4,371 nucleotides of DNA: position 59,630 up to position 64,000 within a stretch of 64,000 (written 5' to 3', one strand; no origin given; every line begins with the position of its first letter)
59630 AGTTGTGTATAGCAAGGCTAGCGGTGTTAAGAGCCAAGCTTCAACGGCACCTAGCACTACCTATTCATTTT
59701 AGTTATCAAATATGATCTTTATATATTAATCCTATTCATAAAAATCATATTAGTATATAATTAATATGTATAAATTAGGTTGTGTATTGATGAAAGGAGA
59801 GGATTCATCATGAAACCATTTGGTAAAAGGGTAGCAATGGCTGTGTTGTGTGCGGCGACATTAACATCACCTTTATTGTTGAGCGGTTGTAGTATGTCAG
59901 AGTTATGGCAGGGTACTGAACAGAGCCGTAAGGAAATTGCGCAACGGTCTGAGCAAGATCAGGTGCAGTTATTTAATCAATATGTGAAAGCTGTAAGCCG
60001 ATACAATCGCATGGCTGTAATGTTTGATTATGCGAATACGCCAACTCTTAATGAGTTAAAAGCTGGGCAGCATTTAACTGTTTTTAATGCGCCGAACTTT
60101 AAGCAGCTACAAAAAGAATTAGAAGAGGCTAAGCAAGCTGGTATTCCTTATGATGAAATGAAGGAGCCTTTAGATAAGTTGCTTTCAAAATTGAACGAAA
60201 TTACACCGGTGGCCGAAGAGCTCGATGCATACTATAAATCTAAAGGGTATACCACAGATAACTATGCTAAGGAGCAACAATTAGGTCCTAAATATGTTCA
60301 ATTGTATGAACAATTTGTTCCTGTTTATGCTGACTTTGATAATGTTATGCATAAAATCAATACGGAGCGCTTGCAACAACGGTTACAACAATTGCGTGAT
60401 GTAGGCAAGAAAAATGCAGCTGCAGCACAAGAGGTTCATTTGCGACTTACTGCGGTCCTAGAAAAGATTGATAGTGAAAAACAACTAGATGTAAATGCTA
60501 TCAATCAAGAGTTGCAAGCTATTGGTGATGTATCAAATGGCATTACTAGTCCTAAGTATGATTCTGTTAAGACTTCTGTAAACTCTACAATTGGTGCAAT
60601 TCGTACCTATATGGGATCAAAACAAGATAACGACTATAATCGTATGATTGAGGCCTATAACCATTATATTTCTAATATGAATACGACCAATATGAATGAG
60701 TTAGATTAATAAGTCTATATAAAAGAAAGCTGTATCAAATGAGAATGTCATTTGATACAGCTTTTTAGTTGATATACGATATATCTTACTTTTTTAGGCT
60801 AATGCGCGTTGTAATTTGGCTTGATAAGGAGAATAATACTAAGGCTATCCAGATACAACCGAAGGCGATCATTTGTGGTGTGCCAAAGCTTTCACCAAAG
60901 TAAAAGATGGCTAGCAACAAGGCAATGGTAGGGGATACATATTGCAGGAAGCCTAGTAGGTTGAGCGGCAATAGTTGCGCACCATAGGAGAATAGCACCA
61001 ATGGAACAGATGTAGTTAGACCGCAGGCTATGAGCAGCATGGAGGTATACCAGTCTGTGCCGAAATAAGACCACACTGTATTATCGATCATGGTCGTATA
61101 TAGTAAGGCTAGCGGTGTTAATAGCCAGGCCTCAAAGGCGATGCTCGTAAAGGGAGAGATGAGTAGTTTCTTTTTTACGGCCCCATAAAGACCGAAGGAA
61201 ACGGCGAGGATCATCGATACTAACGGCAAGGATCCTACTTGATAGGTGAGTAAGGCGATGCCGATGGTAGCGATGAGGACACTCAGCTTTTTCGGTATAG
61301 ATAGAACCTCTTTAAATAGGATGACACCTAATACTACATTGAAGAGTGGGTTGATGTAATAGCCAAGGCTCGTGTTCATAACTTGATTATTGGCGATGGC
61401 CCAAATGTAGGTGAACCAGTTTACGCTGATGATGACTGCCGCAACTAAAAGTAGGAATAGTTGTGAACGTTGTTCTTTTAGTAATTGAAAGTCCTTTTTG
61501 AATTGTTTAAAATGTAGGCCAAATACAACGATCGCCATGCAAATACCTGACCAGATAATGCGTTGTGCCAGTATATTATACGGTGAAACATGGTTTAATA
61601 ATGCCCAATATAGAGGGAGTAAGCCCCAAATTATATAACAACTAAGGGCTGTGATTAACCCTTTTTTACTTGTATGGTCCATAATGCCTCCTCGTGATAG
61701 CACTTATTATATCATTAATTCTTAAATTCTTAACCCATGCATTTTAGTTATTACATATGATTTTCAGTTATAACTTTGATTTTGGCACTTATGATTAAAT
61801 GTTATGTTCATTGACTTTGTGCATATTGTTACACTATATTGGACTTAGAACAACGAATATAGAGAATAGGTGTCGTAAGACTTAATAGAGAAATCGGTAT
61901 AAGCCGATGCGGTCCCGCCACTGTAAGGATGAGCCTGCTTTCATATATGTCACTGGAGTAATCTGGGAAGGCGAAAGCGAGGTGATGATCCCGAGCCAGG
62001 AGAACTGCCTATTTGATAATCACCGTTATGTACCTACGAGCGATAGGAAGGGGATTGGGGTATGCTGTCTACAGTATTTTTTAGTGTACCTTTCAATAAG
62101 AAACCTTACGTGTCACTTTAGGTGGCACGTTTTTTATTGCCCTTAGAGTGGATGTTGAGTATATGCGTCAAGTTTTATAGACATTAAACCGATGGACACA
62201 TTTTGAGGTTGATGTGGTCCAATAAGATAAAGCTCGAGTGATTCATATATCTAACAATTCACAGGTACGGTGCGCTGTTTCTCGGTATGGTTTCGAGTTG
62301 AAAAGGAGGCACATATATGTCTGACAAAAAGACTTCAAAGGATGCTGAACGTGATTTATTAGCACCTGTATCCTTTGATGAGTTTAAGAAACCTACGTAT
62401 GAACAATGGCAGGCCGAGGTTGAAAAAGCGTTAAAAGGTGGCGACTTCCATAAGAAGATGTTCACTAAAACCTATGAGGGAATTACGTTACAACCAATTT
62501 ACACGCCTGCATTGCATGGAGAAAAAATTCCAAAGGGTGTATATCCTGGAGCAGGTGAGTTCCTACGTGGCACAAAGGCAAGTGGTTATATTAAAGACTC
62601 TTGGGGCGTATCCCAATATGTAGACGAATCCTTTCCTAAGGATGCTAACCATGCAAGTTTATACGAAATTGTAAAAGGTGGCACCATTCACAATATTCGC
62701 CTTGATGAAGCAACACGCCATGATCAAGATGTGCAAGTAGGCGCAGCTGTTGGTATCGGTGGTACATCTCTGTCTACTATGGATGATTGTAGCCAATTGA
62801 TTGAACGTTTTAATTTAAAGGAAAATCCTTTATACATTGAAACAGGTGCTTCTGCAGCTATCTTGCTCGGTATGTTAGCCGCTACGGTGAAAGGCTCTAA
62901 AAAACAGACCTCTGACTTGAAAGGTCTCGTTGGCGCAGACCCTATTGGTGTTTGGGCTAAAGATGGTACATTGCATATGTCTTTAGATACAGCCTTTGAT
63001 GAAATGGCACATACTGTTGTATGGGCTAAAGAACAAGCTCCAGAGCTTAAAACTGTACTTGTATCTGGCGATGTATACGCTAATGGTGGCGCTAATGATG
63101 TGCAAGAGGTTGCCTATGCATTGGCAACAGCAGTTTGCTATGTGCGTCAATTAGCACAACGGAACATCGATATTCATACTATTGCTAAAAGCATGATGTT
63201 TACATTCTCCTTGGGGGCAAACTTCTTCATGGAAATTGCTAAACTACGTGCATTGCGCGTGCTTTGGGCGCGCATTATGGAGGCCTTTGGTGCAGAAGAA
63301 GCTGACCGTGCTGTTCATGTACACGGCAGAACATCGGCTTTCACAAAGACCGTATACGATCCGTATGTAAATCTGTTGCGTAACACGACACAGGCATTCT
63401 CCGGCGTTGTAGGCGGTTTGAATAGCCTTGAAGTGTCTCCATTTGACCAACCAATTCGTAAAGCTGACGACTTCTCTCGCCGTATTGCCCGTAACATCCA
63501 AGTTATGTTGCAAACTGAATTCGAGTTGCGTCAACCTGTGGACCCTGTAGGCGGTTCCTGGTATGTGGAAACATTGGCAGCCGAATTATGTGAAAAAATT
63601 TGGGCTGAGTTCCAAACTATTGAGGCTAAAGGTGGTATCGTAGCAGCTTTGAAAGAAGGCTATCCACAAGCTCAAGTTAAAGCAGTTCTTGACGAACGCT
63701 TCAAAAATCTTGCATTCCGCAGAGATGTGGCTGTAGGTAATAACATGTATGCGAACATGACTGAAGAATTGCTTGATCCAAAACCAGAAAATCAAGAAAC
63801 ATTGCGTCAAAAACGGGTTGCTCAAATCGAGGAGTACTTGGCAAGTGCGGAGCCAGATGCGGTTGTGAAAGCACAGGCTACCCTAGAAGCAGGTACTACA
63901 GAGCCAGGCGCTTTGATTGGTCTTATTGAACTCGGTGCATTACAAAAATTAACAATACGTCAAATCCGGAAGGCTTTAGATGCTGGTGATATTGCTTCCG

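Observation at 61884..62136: Cobalamin riboswitch in the leader of a B12-dependent enzyme gene (methylmalonyl-CoA mutase small subunit)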

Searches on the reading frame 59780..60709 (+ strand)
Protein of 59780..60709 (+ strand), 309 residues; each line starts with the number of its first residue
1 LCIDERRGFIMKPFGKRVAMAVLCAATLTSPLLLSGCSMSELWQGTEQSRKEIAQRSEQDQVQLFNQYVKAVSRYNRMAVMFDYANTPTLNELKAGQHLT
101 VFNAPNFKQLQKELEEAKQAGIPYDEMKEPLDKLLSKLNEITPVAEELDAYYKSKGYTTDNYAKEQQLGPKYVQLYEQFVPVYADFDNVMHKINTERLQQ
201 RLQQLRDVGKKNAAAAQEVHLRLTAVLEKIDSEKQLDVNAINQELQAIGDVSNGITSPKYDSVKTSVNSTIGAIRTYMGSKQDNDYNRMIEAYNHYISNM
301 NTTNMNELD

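Call 7: search_protein_families(library=pfam, proteins=[window:59780-60709:+])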
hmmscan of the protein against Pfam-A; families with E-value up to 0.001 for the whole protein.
window:59780-60709:+ (309 aa): 1 family
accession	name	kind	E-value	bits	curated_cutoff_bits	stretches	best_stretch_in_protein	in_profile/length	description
PF12889.12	DUF3829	-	9.1e-14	52.1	26.8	1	62-250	11-203/285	Protein of unknown function (DUF3829)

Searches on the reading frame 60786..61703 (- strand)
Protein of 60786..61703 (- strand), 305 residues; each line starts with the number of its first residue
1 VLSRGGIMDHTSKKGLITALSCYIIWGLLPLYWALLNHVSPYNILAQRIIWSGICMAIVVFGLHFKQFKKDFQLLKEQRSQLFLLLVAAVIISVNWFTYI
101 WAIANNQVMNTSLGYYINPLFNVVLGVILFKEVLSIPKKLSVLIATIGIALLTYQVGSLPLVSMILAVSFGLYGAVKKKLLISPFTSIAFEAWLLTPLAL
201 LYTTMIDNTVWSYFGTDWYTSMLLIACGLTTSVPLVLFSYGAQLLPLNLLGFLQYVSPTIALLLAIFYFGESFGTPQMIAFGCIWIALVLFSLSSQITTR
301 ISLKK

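Call 7: search_protein_families(library=pfam, proteins=[window:60786-61703:-])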
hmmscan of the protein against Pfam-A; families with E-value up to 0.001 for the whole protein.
window:60786-61703:- (305 aa): 1 family
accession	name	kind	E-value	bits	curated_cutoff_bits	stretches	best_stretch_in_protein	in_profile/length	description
PF00892.27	EamA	-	3.3e-20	73.2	28.2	2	14-153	2-134/135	EamA-like transporter family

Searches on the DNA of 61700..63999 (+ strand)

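Call 9: search_rna_families(sources=[L001, L002, L003, L005, L006, L007, L008, L009, L010, L011, L012], threshold=gathering)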
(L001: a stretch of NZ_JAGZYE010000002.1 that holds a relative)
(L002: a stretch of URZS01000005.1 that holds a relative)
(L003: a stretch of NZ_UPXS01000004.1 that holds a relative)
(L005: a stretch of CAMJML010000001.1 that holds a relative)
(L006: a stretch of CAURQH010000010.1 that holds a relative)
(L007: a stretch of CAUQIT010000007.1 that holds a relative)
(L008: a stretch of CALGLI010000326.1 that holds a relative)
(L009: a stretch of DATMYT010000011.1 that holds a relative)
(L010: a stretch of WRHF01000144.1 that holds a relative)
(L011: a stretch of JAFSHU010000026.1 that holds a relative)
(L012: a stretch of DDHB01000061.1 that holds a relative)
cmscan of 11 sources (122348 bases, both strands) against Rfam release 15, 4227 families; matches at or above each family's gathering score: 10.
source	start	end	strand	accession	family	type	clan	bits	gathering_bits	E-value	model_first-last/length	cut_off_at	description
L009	270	451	+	RF00174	Cobalamin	Cis-reg; riboswitch;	CL00101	116.1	31.5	3.9e-28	1-189/189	no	Cobalamin riboswitch aptamer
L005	5504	5688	+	RF00174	Cobalamin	Cis-reg; riboswitch;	CL00101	111.4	31.5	8.8e-27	1-189/189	no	Cobalamin riboswitch aptamer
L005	790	974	+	RF00174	Cobalamin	Cis-reg; riboswitch;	CL00101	108.4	31.5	6.1e-26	1-189/189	no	Cobalamin riboswitch aptamer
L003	5531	5706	+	RF00174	Cobalamin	Cis-reg; riboswitch;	CL00101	102.5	31.5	3e-24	1-189/189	no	Cobalamin riboswitch aptamer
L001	5535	5710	+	RF00174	Cobalamin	Cis-reg; riboswitch;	CL00101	101.3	31.5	6.6e-24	1-189/189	no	Cobalamin riboswitch aptamer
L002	1860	2035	+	RF00174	Cobalamin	Cis-reg; riboswitch;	CL00101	100.2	31.5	1.4e-23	1-189/189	no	Cobalamin riboswitch aptamer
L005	12642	12850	+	RF00174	Cobalamin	Cis-reg; riboswitch;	CL00101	94.5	31.5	5.9e-22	1-189/189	no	Cobalamin riboswitch aptamer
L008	593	769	+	RF00174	Cobalamin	Cis-reg; riboswitch;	CL00101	92.7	31.5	1.9e-21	1-189/189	no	Cobalamin riboswitch aptamer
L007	5463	5639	+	RF00174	Cobalamin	Cis-reg; riboswitch;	CL00101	92.5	31.5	2.3e-21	1-189/189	no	Cobalamin riboswitch aptamer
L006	5463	5639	+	RF00174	Cobalamin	Cis-reg; riboswitch;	CL00101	91.5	31.5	4.4e-21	1-189/189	no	Cobalamin riboswitch aptamer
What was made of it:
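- L001-L009 (call 9).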

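Call 31: search_rna_families(sources=[L004, L013, L014, L015, L016, L017, L018, L019, L020, L021, L057], threshold=gathering)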
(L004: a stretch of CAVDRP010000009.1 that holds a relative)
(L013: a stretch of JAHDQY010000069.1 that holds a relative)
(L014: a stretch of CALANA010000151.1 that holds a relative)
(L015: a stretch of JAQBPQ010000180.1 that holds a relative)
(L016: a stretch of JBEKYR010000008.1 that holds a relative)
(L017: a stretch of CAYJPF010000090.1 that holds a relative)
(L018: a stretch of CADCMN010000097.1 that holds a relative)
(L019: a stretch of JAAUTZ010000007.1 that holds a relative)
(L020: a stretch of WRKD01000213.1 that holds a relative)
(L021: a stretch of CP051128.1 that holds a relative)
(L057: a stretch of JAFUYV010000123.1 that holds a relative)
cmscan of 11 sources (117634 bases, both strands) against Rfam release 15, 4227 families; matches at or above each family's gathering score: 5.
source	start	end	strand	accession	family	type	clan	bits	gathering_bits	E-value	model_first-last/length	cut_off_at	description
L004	4665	4839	+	RF00174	Cobalamin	Cis-reg; riboswitch;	CL00101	103.7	31.5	1.3e-24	1-189/189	no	Cobalamin riboswitch aptamer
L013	5657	5816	+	RF00174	Cobalamin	Cis-reg; riboswitch;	CL00101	92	31.5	2.9e-21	1-189/189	no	Cobalamin riboswitch aptamer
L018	1396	1584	+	RF00174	Cobalamin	Cis-reg; riboswitch;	CL00101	91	31.5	5.6e-21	1-189/189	no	Cobalamin riboswitch aptamer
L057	5631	5876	+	RF00174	Cobalamin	Cis-reg; riboswitch;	CL00101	88.4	31.5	3.2e-20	1-189/189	no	Cobalamin riboswitch aptamer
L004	11697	11829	+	RF01482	AdoCbl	Cis-reg; riboswitch;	CL00101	55.6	50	3.1e-07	1-149/149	no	AdoCbl (Cobalamin/B12) riboswitch aptamer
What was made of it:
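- L004, L013, L018 and L057 (call 31).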

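Call 32: search_rna_families(sources=[L022, L023, L024, L025, L026, L027, L028, L029, L030, L031, L032, L033, L036], threshold=gathering)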
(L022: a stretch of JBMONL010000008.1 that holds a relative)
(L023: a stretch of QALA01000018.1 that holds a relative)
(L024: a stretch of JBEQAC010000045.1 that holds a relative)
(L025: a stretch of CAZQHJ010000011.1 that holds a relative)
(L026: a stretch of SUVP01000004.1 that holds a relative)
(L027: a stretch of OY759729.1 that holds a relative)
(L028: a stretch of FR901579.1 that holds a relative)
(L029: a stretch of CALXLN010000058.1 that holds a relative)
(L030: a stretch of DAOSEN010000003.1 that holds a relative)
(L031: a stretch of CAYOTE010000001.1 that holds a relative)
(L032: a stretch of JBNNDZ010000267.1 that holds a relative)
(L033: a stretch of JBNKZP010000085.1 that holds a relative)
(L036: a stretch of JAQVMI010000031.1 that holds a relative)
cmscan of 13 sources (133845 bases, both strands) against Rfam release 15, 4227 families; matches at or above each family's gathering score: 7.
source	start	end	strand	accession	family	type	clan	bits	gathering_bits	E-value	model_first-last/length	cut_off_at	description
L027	628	3744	+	RF02541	LSU_rRNA_bacteria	Gene; rRNA;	CL00112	2796.9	50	0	1-2925/2925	no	Bacterial large subunit ribosomal RNA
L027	1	307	+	RF00177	SSU_rRNA_bacteria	Gene; rRNA;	CL00111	296.7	50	3.4e-90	1231-1533/1533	5'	Bacterial small subunit ribosomal RNA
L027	3852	3968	+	RF00001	5S_rRNA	Gene; rRNA;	CL00113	92.9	38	1.9e-18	1-120/120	no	5S ribosomal RNA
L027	383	456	+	RF00005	tRNA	Gene; tRNA;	CL00001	72.8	29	1.1e-13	1-71/71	no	tRNA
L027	465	537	+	RF00005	tRNA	Gene; tRNA;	CL00001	65.2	29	1.4e-11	1-71/71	no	tRNA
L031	11740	11813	+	RF00005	tRNA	Gene; tRNA;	CL00001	63.1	29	5.1e-11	1-71/71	no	tRNA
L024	11418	11507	-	RF01489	sbrA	Gene; sRNA;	-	54.4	45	2.4e-08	1-71/71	no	Listeria sRNA sbrA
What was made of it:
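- Tried and rejected: None has a riboswitch upstream of mutA, so the linkage is lineage-restricted (calls 9, 31, 32).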

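Call 46: search_rna_families(source=window, start=61700, end=62400, threshold=evalue, max_evalue=5)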
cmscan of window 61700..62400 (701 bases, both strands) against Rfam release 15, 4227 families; matches with E-value up to 5: 5.
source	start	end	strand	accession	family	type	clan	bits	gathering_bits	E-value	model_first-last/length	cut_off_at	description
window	61851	62026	+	RF00174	Cobalamin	Cis-reg; riboswitch;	CL00101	102.6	31.5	1.6e-26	1-189/189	no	Cobalamin riboswitch aptamer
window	62328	62387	+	RF00047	mir-2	Gene; miRNA;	-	21.6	45.5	0.17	1-72/72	no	mir-2 microRNA precursor family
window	62332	62384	+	RF04252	mir-8186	Gene; miRNA;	-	21.3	80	0.064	1-61/61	no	mir-8186 microRNA precursor family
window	62331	62383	-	RF04252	mir-8186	Gene; miRNA;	-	17.9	80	0.63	1-61/61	no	mir-8186 microRNA precursor family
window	62127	62186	-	RF02031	tpke11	Gene; sRNA;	-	15.5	43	2.1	1-77/77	no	tpke11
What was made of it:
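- On Riboswitch-containing trans-acting sRNA (EutX/Rli55 type): The permissive Rfam scan of 61700-62400 found no other family (call 46).
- A permissive Rfam scan of the leader finds no other family (call 46).
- Tried and rejected: It returned only chance-level microRNA and sRNA hits (call 46).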
